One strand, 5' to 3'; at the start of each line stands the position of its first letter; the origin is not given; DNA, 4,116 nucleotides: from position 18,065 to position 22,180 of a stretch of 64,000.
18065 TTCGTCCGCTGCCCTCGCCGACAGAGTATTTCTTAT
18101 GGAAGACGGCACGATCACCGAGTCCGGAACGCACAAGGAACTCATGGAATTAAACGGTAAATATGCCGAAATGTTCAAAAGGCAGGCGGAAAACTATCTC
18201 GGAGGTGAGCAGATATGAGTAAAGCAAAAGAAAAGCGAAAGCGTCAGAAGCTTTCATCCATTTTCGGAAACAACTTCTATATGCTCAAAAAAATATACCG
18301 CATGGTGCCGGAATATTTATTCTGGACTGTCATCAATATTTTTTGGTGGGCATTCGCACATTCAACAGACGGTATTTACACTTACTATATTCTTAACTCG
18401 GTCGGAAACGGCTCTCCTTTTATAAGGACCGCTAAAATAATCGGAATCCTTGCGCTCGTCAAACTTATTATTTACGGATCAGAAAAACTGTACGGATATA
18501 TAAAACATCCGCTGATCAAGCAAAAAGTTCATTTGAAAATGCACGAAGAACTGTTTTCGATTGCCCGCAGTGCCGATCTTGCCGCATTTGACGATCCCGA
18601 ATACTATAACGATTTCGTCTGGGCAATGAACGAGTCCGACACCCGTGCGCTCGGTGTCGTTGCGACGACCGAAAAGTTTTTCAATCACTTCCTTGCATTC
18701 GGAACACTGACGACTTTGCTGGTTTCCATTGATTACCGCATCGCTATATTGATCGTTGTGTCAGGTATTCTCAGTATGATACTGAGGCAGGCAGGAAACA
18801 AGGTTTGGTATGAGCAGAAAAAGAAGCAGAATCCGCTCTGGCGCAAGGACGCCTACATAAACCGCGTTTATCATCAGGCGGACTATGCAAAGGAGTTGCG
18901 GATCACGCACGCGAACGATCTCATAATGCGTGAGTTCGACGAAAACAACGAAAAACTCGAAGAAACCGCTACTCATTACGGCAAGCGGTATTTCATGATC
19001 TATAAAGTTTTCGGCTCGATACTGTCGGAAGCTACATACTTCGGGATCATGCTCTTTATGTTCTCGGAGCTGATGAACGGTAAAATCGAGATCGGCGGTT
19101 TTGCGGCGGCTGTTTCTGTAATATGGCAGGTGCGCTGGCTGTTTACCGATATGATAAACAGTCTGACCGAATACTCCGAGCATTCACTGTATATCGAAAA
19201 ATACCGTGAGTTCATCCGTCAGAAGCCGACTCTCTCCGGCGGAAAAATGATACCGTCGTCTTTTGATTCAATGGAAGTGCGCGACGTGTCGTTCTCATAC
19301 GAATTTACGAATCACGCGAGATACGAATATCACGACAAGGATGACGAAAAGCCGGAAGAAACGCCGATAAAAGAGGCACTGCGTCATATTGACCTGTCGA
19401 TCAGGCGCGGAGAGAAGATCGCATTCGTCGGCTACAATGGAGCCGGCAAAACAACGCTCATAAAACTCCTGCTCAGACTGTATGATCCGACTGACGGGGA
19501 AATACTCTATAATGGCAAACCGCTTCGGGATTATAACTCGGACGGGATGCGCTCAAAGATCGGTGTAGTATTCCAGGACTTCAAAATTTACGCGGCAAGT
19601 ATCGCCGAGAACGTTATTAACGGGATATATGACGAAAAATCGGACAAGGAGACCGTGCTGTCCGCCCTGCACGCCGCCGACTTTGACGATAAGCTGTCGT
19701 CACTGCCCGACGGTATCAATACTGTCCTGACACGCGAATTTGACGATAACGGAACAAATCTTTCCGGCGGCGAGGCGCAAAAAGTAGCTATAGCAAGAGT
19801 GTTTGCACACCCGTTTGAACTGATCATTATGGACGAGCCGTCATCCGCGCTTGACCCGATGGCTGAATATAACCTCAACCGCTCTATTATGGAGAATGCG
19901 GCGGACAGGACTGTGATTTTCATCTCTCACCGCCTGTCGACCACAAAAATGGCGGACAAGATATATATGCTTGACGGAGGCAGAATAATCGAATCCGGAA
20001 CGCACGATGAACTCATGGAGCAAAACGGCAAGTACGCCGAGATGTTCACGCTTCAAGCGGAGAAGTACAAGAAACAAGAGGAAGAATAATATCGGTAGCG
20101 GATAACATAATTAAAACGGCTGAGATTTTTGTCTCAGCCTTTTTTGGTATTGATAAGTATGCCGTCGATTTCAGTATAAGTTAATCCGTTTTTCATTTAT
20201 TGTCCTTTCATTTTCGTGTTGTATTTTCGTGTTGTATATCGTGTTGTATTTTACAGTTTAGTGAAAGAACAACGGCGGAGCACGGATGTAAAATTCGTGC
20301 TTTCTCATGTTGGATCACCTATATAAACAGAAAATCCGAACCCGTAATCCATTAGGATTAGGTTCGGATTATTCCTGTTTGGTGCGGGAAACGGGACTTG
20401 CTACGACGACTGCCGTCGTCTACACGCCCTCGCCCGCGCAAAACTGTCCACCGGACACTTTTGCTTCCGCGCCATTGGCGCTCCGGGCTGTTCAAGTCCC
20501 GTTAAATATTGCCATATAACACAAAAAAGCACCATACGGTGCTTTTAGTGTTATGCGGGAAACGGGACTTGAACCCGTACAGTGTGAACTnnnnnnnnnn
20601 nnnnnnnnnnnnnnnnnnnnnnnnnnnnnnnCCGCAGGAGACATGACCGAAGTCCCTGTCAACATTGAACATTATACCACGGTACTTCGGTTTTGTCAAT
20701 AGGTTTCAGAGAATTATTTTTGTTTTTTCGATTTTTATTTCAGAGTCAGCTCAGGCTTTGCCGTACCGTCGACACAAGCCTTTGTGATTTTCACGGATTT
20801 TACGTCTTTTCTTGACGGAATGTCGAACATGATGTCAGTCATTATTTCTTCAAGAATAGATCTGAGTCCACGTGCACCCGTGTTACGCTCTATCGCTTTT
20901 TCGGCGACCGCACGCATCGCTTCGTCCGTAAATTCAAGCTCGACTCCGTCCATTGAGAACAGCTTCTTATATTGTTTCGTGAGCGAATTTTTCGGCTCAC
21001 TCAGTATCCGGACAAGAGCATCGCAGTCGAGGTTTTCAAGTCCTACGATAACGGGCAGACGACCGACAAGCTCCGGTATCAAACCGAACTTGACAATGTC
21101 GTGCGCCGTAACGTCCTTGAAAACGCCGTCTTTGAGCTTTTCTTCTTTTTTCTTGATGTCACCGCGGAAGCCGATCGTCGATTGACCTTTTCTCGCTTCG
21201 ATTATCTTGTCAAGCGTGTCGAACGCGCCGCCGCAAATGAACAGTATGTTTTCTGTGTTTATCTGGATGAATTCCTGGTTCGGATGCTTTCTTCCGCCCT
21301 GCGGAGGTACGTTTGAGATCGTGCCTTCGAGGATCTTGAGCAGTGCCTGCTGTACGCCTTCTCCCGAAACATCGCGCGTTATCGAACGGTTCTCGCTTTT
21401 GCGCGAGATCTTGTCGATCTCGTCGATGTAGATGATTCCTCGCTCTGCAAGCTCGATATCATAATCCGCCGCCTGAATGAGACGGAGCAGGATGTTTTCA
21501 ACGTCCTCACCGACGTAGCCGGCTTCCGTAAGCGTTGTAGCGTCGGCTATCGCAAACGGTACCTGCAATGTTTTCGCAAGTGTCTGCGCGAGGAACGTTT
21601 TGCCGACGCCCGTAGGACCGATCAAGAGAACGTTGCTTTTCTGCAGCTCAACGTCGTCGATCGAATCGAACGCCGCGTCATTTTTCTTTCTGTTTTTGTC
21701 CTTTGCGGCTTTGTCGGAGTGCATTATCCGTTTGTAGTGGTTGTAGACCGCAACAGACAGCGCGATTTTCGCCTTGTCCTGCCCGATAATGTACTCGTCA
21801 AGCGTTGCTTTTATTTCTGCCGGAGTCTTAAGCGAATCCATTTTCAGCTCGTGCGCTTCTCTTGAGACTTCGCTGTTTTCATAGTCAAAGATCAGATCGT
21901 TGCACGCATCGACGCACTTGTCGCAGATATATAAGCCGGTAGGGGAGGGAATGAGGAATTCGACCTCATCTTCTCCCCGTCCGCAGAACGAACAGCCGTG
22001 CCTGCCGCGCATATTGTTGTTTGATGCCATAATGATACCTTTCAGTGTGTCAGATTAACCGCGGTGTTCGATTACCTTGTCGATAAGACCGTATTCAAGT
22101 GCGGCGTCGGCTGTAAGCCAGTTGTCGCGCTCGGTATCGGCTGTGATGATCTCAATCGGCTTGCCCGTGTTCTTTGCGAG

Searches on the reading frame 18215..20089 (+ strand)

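Call 9: search_protein_families(library=pfam, proteins=[window:18215-20089:+])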
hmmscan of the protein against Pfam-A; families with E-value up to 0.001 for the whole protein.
window:18215-20089:+ (624 aa): 3 families
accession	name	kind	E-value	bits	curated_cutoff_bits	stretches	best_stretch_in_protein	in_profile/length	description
PF00005.33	ABC_tran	-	1.1e-30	107.5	25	1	389-543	1-136/137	ABC transporter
PF02463.25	SMC_N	-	6.6e-07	29.4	40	1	476-585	135-210/220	RecF/RecN/SMC N terminal domain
PF13304.12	AAA_21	-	2.4e-05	25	27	0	403-435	3-46/304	AAA domain, putative AbiEii toxin, Type IV TA system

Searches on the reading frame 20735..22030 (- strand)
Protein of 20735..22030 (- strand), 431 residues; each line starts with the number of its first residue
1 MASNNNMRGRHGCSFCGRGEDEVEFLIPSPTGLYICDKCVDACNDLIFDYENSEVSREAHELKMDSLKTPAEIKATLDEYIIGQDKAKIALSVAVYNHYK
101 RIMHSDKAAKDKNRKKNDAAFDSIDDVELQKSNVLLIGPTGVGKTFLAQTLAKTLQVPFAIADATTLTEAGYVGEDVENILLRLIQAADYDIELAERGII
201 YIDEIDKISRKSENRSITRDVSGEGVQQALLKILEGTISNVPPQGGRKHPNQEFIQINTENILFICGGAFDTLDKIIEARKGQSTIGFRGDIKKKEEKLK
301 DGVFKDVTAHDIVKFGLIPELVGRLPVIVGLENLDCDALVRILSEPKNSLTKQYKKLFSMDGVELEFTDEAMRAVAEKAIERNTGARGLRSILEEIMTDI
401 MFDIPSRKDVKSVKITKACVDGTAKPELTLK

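Call 9: search_protein_families(library=pfam, proteins=[window:20735-22030:-])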
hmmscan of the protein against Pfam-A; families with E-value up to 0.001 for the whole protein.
window:20735-22030:- (431 aa): 14 families
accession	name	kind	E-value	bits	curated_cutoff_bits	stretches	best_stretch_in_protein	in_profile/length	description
PF07724.20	AAA_2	-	1.3e-33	116.8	27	1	130-328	2-166/166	AAA domain (Cdc48 subfamily)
PF00004.35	AAA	-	1.8e-16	61.2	21.2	1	134-265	1-105/131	ATPase family associated with various cellular activities (AAA)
PF06689.19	zf-C4_ClpX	-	2.1e-15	56.8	27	1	13-48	3-38/39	ClpX C4-type zinc finger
PF10431.15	ClpB_D2-small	-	1.7e-12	47.7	21.9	1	335-414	2-77/81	C-terminal, D2-small domain, of ClpB protein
PF07728.20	AAA_5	-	3.4e-07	30.8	22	1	133-211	1-81/139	AAA domain (dynein-related subfamily)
PF05496.18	RuvB_N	-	7.6e-07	29.5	27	1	130-213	32-101/159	Holliday junction DNA helicase RuvB P-loop domain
PF13401.12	AAA_22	-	8.4e-06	26.6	27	1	130-208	4-96/130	AAA domain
PF00158.32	Sigma54_activat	-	1.4e-05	25.3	20.2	0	115-153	6-44/168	Sigma-54 interaction domain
PF14532.12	Sigma54_activ_2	-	3e-05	24.7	25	1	122-212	12-85/138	Sigma-54 interaction domain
PF01078.27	Mg_chelatase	-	3e-05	24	20.3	0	132-155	23-46/207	Magnesium chelatase, subunit ChlI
PF01695.23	IstB_IS21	-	3.3e-05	23.9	24.1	1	94-153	56-114/238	IstB-like ATP binding protein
PF13191.12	AAA_16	-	0.00011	23.2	32.6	1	120-158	15-51/167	AAA ATPase domain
PF13173.12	AAA_14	-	0.00011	22.6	27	1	132-210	3-76/129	AAA domain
PF00493.29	MCM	-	0.00015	21.4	23.3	1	131-213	57-138/224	MCM P-loop domain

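Call 85: find_related_loci(query=window:20735-22030:-, collection=genome_contigs, flank=500)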
Query window:20735-22030:- (431 aa) in genome_contigs; peptide patterns used: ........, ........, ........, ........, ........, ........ (x = any residue, [..] = any of these).
600 stretches matched a pattern (row limit reached: there are more); 600 encode a relative of the query (tblastn E <= 1e-3); the best 80 are kept; 80 distinct loci.
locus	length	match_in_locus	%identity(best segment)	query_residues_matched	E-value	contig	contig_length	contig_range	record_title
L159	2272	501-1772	74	1-431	0e+0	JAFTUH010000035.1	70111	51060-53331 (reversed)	MAG: Clostridia bacterium isolate RGIG4156 Roe_deer_Colon-1__c333762, whole genome shotgun sequence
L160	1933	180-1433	69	1-431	0e+0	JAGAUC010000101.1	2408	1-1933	MAG: Clostridia bacterium isolate RGIG8775 Water_deer_Colon.Co__c456096, whole genome shotgun sequence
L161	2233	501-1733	69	4-420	0e+0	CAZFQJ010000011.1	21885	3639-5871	MAG TPA_asm: uncultured Lachnospiraceae bacterium isolate SRP225648_co1_922 genome assembly, contig: NODE_5591_length_21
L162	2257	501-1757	69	1-431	0e+0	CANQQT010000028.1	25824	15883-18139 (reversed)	MAG: uncultured Clostridia bacterium isolate Lapin-008__bin73 genome assembly, contig: Lapin-008__NODE_2194_length_25824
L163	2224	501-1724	67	13-426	0e+0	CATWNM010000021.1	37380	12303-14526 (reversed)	MAG TPA_asm: uncultured Eubacteriales bacterium isolate ERR9578210_bin.27_MetaWRAP_v1.3_MAG genome assembly, contig: ERZ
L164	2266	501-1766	66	4-430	0e+0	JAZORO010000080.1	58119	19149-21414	MAG: Eubacteriales bacterium isolate T1900045556_YK20190250.MAGScoT_cleanbin_000015 SGB_7897_k141_3802871, whole genome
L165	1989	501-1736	64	1-427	0e+0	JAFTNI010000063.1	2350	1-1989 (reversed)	MAG: Clostridia bacterium isolate RGIG3975 Roe_deer_Cecum-4__c123693, whole genome shotgun sequence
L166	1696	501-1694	68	1-394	0e+0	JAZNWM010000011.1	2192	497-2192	MAG: Eubacteriales bacterium isolate T1900044783_TS20190249.MAGScoT_cleanbin_000084 SGB_2588_k141_1710288, whole genome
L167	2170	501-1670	66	1-405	1e-177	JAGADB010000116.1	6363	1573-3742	MAG: Clostridia bacterium isolate RGIG8332 Water_buffalos_Rumen.Co__c5852441, whole genome shotgun sequence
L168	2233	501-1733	63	3-430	3e-176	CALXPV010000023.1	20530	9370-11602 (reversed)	MAG: uncultured Clostridia bacterium isolate BRZ_PA__bin34 genome assembly, contig: BRZ_PA__NODE_3716_length_20530_cov_1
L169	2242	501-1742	61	3-431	3e-176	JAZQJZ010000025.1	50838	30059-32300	MAG: Eubacteriales bacterium isolate T1900044616_TS20190082.MAGScoT_cleanbin_000020 SGB_852_k141_1449805, whole genome s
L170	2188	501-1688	63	13-430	6e-175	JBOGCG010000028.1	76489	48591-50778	MAG: Sarcina sp. isolate WFFMC_MAG_402 k139_164075_flag=0_multi=30.1237_len=76489, whole genome shotgun sequence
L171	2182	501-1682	64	13-428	7e-174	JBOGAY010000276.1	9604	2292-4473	MAG: Sarcina sp. isolate WFFMC_MAG_436 k139_10987_flag=0_multi=5.9894_len=9604, whole genome shotgun sequence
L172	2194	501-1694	64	13-429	3e-174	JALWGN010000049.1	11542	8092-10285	MAG: Desulfurobacteriaceae bacterium isolate T11_metabat2_scaf2bin.178 T11_NODE_2705_length_11542_cov_6.679895, whole ge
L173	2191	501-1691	62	13-430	2e-173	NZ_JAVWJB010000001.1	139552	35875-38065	MAG: Clostridium sp. isolate CGS1Y3-bin12 NODE_77_length_139552_cov_77.152441, whole genome shotgun sequence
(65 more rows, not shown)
